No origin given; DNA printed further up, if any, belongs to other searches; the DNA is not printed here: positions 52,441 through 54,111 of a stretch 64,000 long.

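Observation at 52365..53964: Cobalamin riboswitch controlling an uncharacterised secreted beta-propeller-like protein (candidate corrinoid-capture protein)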

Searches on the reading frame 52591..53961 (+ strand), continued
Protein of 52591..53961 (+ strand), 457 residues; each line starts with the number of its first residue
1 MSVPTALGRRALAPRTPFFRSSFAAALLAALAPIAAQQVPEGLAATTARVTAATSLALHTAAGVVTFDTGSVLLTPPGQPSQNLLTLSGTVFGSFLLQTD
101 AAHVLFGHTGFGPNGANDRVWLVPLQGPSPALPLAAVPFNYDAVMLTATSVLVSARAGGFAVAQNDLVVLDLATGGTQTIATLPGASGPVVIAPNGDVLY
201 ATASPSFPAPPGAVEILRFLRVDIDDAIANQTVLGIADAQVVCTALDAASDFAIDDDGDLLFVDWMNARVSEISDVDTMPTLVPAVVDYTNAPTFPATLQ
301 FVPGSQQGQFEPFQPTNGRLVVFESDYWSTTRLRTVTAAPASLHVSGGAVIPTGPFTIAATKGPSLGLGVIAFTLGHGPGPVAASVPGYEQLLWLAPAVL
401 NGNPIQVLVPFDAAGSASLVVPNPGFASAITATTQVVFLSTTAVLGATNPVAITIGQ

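Call 59: find_encoding_contigs(protein=P0119, flank=10000, max_places=1)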
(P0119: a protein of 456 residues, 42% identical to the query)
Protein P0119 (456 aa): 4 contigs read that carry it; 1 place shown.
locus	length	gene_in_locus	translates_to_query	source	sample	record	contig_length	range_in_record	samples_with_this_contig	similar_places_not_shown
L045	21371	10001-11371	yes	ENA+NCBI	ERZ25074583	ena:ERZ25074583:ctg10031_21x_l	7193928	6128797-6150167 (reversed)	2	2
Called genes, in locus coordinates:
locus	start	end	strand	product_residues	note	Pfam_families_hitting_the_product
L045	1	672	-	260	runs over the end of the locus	PF01497:Peripla_BP_2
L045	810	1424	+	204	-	PF07638:Sigma70_ECF, PF04542:Sigma70_r2 (weak)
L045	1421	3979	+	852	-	PF00069:Pkinase, PF07714:PK_Tyr_Ser-Thr, PF23914:TPR_CcmH_CycH (faint), PF07719:TPR_2 (faint), PF13431:TPR_17 (faint), PF14559:TPR_19 (faint), PF00515:TPR_1 (faint), PF13371:TPR_9 (weak), +1 more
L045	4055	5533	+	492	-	-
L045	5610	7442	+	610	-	PF12450:vWF_A, PF00092:VWA, PF13519:VWA_2, PF13768:VWA_3, PF12034:YfbK_C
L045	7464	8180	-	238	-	-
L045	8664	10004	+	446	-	-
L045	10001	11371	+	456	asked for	-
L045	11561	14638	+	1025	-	-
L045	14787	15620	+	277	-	-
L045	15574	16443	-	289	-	-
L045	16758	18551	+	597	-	PF16697:Yop-YscD_cpl, PF00498:FHA, PF00158:Sigma54_activat, PF14532:Sigma54_activ_2, PF25601:AAA_lid_14, PF02954:HTH_8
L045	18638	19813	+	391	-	PF00266:Aminotran_5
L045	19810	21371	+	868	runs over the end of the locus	PF01624:MutS_I, PF05188:MutS_II, PF05192:MutS_III, PF05190:MutS_IV, PF00488:MutS_V, PF27441:MutS_C (weak)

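Call 60: search_protein_families(library=pfam, proteins=[P0219, P0160, P0242, P0188, L045:7464-8180:-, L045:14787-15620:+, L045:4055-5533:+], max_evalue=0.01)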
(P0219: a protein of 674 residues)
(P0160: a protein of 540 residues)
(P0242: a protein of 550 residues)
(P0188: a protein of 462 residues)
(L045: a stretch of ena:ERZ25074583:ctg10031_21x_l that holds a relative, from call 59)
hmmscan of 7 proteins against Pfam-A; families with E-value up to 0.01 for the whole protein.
P0219 (674 aa): 0 families

P0160 (540 aa): 1 family
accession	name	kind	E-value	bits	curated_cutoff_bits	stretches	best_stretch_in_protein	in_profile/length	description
PF15291.11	Dermcidin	-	0.0076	17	27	0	23-68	14-59/87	Dermcidin, antibiotic peptide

P0242 (550 aa): 0 families

P0188 (462 aa): 0 families

L045:7464-8180:- (238 aa): 0 families

L045:14787-15620:+ (277 aa): 0 families

L045:4055-5533:+ (492 aa): 0 families

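Call 62: find_encoding_contigs(protein=P0035, flank=10000, max_places=1)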
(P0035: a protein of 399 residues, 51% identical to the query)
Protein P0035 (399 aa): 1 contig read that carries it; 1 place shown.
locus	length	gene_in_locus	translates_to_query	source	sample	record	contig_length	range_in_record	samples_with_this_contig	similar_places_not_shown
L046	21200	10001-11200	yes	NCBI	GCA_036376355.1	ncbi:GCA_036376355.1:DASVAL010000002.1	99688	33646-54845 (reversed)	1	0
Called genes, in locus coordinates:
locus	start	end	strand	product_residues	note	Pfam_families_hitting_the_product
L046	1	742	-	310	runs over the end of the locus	PF05050:Methyltransf_21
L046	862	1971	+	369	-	PF17396:DUF1611_N, PF07755:DUF1611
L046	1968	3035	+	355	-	PF02746:MR_MLE_N, PF13378:MR_MLE_C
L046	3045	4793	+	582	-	PF01135:PCMT, PF13489:Methyltransf_23, PF01209:Ubie_methyltran, PF08241:Methyltransf_11, PF08242:Methyltransf_12, PF13649:Methyltransf_25, PF13847:Methyltransf_31, PF01261:AP_endonuc_2, +2 more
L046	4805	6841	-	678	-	PF00656:Peptidase_C14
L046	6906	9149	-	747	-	PF00578:AhpC-TSA, PF08534:Redoxin (weak), PF13905:Thioredoxin_8 (weak)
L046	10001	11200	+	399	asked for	-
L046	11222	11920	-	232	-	PF00117:GATase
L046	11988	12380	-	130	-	-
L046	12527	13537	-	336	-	PF08240:ADH_N, PF13602:ADH_zinc_N_2 (weak)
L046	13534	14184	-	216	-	PF09997:DUF2238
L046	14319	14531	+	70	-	-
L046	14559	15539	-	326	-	PF00561:Abhydrolase_1, PF12146:Hydrolase_4 (weak), PF12697:Abhydrolase_6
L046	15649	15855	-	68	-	-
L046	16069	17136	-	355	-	PF01734:Patatin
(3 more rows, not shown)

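Call 63: find_encoding_contigs(protein=P0022, flank=10000, max_places=1)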
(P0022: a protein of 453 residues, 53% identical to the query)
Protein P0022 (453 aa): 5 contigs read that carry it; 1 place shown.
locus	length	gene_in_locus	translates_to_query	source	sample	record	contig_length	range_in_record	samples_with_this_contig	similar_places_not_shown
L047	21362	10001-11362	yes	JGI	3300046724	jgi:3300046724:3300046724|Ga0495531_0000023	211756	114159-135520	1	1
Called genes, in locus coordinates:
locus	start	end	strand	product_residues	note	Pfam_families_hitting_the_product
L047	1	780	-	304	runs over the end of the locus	PF00749:tRNA-synt_1c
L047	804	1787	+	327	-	PF03193:RsgA_GTPase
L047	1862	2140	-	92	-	-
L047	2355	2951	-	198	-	PF05962:HutD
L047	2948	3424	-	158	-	PF10825:DUF2752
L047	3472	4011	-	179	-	PF20660:DUF6812 (weak)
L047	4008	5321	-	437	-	PF02875:Mur_ligase_C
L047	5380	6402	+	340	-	PF00756:Esterase, PF01738:DLH (faint), PF00326:Peptidase_S9 (faint)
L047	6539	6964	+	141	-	PF00293:NUDIX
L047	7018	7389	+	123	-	PF02627:CMD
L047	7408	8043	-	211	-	-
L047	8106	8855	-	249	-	PF01497:Peripla_BP_2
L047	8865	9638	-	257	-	-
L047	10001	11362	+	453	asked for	-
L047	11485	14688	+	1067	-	PF00775:Dioxygenase_C (faint), PF10670:DUF4198 (faint), PF13715:CarbopepD_reg_2 (faint), PF17210:SdrD_B (faint), PF17802:SpaA (faint), PF13620:CarboxypepD_reg, PF13620:CarboxypepD_reg (weak), PF13620:CarboxypepD_reg (weak), +4 more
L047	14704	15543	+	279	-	-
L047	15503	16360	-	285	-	-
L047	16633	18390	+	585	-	PF16697:Yop-YscD_cpl, PF00498:FHA, PF00158:Sigma54_activat, PF25601:AAA_lid_14, PF02954:HTH_8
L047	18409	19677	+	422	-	PF00266:Aminotran_5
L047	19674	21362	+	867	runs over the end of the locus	PF01624:MutS_I, PF05188:MutS_II, PF05192:MutS_III, PF05190:MutS_IV, PF00488:MutS_V, PF27441:MutS_C (weak)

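Call 64: find_encoding_contigs(protein=P0041, flank=10000, max_places=1)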
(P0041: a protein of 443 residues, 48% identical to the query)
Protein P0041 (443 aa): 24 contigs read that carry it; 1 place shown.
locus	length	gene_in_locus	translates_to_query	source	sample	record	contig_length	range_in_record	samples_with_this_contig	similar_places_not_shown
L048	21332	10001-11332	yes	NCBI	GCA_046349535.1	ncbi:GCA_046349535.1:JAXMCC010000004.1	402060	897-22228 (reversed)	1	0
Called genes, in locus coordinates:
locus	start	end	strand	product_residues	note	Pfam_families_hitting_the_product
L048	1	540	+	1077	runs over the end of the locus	PF05231:MASE1, PF08448:PAS_4 (weak), PF13426:PAS_9 (faint), PF13185:GAF_2, PF00512:HisKA, PF02518:HATPase_c, PF00072:Response_reg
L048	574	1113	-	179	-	PF20660:DUF6812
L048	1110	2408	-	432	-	PF02875:Mur_ligase_C, PF27239:FOL3_C (faint)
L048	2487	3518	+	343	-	PF00756:Esterase, PF00326:Peptidase_S9 (faint), PF01738:DLH (faint)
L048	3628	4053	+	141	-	PF00293:NUDIX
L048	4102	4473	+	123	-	PF02627:CMD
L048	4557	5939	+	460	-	-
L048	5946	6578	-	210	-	-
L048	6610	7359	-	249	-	PF01497:Peripla_BP_2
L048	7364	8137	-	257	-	-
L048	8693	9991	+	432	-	-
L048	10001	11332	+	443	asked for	-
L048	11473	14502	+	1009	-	-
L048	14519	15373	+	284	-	-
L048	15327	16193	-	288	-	-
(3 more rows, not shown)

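Call 66: search_solved_structures(query=L047:8106-8855:-, max_evalue=0.001)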
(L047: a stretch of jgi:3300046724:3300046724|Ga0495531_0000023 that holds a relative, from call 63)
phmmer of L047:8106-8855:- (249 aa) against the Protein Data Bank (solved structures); distinct sequences matched with E-value up to 0.001: 14.
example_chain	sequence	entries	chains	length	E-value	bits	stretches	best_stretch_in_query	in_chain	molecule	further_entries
5ysc_A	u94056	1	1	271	4.5e-11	46.1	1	4-184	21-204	Vitamin B12-binding protein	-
5gj3_A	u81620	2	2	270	8.9e-08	35.4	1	4-194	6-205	Periplasmic binding protein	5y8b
2r7a_A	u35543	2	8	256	2.3e-07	34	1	4-233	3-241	Bacterial heme binding protein | Periplasmic HEME binding protein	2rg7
5m3b_A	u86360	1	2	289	3.1e-07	33.6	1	1-201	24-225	Vitamin B12-binding protein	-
4dbl_E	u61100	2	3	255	3.1e-07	33.6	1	1-201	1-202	Vitamin B12-binding protein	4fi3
5m2q_A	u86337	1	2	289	4.2e-07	33.2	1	1-201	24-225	Outer membrane protein A,Vitamin B12-binding protein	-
5m34_A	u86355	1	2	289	4.2e-07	33.1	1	1-201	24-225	Vitamin B12-binding protein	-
5ovw_A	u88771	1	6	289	4.6e-07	33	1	1-201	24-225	Vitamin B12-binding protein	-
5m29_A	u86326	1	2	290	4.6e-07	33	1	1-201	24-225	Vitamin B12-binding protein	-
1n2z_A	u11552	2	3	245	7.4e-07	32.3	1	4-201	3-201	Vitamin B12 transport protein btuF | Vitamin B12-binding protein btuF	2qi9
1n4a_A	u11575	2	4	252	1.3e-06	31.6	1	5-201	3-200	Vitamin B12 transport protein btuF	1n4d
2r79_A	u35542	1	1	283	9.5e-06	28.7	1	3-240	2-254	Periplasmic binding protein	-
4jcc_A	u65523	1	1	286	0.00019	24.5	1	3-76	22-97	Iron-compound ABC transporter, iron-compound-binding protein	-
4m7o_A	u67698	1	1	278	0.00032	23.7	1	5-193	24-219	Iron-binding protein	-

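Call 67: search_protein_families(library=ncbifam, proteins=[L047:8106-8855:-, L047:7408-8043:-, L047:8865-9638:-, L047:15503-16360:-, L047:14704-15543:+], max_evalue=0.01)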
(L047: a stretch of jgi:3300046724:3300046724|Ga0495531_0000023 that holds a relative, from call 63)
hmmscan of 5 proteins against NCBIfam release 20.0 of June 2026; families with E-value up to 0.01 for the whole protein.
L047:8106-8855:- (249 aa): 8 families
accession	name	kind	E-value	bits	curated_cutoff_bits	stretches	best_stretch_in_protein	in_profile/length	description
NF038402.1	TroA_like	subfamily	2.3e-53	181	30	1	5-231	1-218/219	helical backbone metal receptor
NF002894.0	PRK03379.1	equivalog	6.4e-13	48.4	234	1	2-200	22-221/266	vitamin B12 ABC transporter substrate-binding protein BtuF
TIGR04281.1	peripla_PGF_1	equivalog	1e-12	47.9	325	1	2-207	20-229/330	PGF-CTERM-anchored ABC transporter substrate-binding protein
TIGR03868.1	F420-O_ABCperi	hypoth_equivalog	1.6e-06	27.6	392.4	1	2-74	16-91/287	putative F420-0 ABC transporter substrate-binding protein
TIGR03659.1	IsdE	equivalog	1.2e-05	24.7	298.65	1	25-194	58-231/292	heme ABC transporter substrate-binding protein IsdE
NF007864.0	PRK10576.1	equivalog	0.00026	20.4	252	1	6-122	38-160/297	Fe(3+)-hydroxamate ABC transporter substrate-binding protein FhuD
NF008501.1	PRK11411.1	subfamily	0.0068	15.4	320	1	30-92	70-131/303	Fe(3+) dicitrate ABC transporter substrate-binding protein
NF008200.0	PRK10957.1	equivalog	0.0068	15.4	205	0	41-119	106-184/330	Fe2+-enterobactin ABC transporter substrate-binding protein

L047:7408-8043:- (211 aa): 0 families

L047:8865-9638:- (257 aa): 0 families

L047:15503-16360:- (285 aa): 1 family
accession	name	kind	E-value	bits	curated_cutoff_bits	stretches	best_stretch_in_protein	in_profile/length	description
NF010189.0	PRK13668.1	equivalog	0.0001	22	221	1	119-281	84-255/267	hypothetical protein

L047:14704-15543:+ (279 aa): 0 families

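Call 78: find_homologous_proteins(query=A2, max_evalue=0.001)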
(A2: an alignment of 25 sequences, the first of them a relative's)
Query A2 (25 sequences) (259 aa, profile of the alignment): 341 proteins with E <= 0.001 among 8000 candidates; the best 120 are listed.
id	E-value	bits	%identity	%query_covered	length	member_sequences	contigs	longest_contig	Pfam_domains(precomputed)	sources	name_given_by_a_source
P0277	6.6e-118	411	51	98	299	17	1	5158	-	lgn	-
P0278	5.7e-117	408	51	98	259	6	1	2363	-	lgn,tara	tara:strand:- start:2111 stop:2890 length:780 start_codon:yes stop_codon:yes gene_type:complete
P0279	3.9e-116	405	52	98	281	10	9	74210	-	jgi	jgi:hypothetical protein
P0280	9.1e-115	401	51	99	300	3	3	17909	-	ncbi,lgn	ncbi:MAG: hypothetical protein ACI89X_002001 [Planctomycetota bacterium]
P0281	1.8e-114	400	52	98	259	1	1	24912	-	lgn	-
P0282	2.3e-113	396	48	98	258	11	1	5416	-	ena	-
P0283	6.1e-113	395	48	98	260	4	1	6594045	-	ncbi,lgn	ncbi:MAG: hypothetical protein ACE37K_09510 [Planctomycetota bacterium]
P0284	1.2e-112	394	57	100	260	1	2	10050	-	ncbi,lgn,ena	-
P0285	1.6e-112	394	52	98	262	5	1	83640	-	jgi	-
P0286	3.9e-112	392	50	98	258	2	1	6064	-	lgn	-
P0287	5.3e-112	392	47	98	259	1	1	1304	-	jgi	-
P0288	6.7e-112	391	54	98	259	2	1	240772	-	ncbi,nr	ncbi:MAG: hypothetical protein JNL08_05190 [Planctomycetes bacterium]|nr:hypothetical protein [Planc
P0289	6.9e-112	391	47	98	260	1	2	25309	-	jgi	-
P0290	2.1e-111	390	54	99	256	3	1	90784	-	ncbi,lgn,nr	ncbi:MAG: hypothetical protein JNM25_02540 [Planctomycetes bacterium]|nr:hypothetical protein [Planc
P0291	2.3e-111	390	48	98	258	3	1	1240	-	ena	-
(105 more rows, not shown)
